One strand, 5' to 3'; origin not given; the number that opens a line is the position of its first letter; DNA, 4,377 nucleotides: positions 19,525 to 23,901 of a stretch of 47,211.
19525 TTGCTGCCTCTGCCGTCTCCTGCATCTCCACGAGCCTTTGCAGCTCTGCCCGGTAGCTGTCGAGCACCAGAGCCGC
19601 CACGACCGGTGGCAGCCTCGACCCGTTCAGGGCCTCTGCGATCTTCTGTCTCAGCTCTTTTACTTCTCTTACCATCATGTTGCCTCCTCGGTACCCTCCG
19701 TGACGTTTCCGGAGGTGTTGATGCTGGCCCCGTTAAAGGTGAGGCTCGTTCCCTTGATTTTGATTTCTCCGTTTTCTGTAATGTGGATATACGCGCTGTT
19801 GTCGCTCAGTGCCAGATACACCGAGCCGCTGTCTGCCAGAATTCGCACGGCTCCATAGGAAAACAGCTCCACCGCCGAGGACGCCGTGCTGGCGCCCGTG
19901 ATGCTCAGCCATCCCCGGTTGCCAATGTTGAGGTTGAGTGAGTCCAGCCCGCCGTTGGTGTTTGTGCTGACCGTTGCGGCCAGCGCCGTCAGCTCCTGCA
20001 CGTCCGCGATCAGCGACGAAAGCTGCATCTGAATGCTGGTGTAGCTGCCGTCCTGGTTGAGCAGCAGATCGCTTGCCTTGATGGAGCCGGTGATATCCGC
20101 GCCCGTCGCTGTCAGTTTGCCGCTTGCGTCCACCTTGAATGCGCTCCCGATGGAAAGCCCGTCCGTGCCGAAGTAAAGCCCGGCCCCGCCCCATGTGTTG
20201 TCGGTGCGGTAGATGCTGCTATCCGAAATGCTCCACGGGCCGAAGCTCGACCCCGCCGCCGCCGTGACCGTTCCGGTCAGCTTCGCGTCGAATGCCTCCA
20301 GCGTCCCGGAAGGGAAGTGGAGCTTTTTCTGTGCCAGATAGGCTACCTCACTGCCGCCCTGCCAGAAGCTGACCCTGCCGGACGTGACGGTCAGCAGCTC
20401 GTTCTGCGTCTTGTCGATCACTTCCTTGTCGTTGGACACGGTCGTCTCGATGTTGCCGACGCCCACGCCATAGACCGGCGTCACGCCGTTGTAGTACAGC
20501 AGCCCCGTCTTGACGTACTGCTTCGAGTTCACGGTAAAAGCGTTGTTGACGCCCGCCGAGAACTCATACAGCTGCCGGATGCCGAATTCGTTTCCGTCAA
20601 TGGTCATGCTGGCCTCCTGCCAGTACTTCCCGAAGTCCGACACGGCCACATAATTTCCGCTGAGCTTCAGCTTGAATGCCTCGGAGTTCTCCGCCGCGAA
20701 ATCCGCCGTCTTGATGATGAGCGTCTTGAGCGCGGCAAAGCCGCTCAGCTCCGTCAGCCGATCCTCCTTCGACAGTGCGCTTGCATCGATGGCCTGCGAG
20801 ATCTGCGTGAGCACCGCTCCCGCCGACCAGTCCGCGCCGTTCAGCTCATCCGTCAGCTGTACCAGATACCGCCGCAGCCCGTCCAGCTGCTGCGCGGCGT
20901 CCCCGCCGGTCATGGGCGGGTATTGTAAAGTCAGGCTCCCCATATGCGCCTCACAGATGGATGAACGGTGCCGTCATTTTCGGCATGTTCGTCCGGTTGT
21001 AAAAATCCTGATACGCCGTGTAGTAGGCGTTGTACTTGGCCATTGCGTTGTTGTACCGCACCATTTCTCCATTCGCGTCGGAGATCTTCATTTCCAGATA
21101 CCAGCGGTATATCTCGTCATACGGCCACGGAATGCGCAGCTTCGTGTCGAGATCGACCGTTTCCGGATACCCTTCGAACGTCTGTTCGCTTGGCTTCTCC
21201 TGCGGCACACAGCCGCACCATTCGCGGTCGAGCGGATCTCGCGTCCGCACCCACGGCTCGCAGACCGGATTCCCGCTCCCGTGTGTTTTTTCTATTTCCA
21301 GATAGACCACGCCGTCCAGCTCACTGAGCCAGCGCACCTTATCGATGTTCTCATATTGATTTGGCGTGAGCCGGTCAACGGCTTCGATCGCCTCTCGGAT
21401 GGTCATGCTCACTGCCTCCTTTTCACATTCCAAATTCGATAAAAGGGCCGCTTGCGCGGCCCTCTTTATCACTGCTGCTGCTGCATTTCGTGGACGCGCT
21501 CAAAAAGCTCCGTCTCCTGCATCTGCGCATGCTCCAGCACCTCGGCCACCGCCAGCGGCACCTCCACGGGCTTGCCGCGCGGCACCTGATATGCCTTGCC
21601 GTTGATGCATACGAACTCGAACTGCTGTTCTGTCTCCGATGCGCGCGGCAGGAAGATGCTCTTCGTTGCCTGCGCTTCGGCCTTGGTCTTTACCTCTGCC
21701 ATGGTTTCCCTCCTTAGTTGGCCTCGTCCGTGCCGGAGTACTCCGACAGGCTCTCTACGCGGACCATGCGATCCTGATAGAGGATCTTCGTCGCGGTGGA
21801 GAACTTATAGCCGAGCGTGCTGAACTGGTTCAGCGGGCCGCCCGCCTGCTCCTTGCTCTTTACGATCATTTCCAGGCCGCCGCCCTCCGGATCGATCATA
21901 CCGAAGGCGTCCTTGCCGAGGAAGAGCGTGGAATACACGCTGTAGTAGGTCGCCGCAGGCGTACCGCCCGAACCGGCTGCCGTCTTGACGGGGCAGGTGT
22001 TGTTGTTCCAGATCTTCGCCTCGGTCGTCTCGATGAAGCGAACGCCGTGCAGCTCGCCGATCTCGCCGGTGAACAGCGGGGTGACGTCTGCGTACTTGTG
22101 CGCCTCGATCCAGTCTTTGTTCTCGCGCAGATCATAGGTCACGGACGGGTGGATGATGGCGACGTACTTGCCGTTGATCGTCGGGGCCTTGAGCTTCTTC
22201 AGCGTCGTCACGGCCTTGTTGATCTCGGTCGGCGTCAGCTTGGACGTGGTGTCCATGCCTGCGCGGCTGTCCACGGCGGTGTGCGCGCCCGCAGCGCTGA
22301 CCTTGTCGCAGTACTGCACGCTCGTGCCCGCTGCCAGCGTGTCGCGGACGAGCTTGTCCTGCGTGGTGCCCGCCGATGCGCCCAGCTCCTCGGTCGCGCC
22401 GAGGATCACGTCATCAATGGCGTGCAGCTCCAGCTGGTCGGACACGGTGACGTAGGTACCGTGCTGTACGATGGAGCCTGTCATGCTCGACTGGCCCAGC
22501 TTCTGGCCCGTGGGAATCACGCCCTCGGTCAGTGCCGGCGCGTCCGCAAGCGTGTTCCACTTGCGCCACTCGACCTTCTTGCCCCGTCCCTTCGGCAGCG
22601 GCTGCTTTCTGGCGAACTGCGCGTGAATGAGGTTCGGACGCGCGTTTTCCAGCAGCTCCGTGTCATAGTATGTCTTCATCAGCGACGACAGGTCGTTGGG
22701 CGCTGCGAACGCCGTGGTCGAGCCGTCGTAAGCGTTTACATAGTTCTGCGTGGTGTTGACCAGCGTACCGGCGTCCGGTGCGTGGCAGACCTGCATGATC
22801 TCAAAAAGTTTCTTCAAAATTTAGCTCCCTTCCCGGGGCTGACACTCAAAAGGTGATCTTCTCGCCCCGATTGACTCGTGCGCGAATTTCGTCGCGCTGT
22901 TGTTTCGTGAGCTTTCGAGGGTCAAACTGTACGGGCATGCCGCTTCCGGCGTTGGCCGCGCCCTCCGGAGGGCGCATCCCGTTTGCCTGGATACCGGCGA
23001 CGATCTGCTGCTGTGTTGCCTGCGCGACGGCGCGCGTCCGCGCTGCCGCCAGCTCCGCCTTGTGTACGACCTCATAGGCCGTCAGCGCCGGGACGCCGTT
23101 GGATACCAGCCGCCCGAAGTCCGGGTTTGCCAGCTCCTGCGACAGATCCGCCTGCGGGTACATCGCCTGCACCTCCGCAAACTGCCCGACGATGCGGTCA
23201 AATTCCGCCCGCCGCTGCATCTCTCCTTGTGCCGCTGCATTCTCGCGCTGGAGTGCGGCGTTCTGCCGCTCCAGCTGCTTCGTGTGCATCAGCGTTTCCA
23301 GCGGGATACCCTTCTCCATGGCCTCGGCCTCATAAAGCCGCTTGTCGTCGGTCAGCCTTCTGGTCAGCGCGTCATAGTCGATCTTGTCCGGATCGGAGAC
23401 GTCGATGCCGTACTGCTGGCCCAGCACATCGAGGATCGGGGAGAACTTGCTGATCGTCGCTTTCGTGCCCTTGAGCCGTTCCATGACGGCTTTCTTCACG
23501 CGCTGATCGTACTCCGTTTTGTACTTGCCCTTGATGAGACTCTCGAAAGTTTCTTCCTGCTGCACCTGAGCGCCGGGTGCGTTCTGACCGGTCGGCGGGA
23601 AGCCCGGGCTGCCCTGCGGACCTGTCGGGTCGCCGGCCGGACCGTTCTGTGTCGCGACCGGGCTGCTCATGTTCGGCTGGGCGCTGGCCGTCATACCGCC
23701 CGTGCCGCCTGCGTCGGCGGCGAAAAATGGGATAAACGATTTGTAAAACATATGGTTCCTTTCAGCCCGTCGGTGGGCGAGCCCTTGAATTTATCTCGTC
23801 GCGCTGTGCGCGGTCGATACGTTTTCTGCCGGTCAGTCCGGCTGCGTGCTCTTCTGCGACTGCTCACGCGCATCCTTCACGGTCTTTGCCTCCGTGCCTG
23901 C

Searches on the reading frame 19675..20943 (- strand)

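Call 10: search_protein_families(library=phrogs, proteins=[window:19675-20943:-], max_evalue=0.001)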
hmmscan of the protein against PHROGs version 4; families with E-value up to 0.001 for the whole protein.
window:19675-20943:- (422 aa): 1 family
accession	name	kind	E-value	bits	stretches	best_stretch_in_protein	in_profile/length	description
phrog_10693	-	moron, auxiliary metabolic gene and host takeover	0.00075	18.7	0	170-213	1144-1188/1219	host range and adsorption protein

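Call 11: search_protein_families(library=pfam, proteins=[window:19675-20943:-], max_evalue=0.001)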
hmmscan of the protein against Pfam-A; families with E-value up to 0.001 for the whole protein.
window:19675-20943:- (422 aa): 0 families

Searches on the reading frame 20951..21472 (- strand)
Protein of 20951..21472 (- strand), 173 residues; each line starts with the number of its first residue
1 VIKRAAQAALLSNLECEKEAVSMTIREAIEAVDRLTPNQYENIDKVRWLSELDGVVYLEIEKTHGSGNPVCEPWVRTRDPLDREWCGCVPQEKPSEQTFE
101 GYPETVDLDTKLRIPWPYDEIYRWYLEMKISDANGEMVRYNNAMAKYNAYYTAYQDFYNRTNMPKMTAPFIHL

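Call 51: search_protein_families(library=phrogs, proteins=[window:20951-21472:-], max_evalue=0.001)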
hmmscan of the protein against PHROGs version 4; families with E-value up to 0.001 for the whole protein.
window:20951-21472:- (173 aa): 1 family
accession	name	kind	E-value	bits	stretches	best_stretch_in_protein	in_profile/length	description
phrog_12105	-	unknown function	3.3e-33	115.6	1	23-167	1-118/123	-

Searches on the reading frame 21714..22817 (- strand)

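Call 51: search_protein_families(library=phrogs, proteins=[window:21714-22817:-], max_evalue=0.001)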
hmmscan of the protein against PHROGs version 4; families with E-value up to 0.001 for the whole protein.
window:21714-22817:- (367 aa): 3 families
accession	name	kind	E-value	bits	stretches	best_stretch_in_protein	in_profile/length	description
phrog_1357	-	head and packaging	7.4e-81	272.8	1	22-361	8-349/356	major head protein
phrog_544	-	head and packaging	1.1e-07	32.6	1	62-295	27-224/282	major head protein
phrog_267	-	head and packaging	4.2e-07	30.4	1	23-267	18-259/410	major head protein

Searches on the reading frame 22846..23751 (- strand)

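Call 51: search_protein_families(library=phrogs, proteins=[window:22846-23751:-], max_evalue=0.001)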
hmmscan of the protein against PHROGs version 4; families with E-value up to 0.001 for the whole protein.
window:22846-23751:- (301 aa): 1 family
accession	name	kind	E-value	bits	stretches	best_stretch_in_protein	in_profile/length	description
phrog_13908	-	unknown function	5e-55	187.9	1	12-301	11-292/294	-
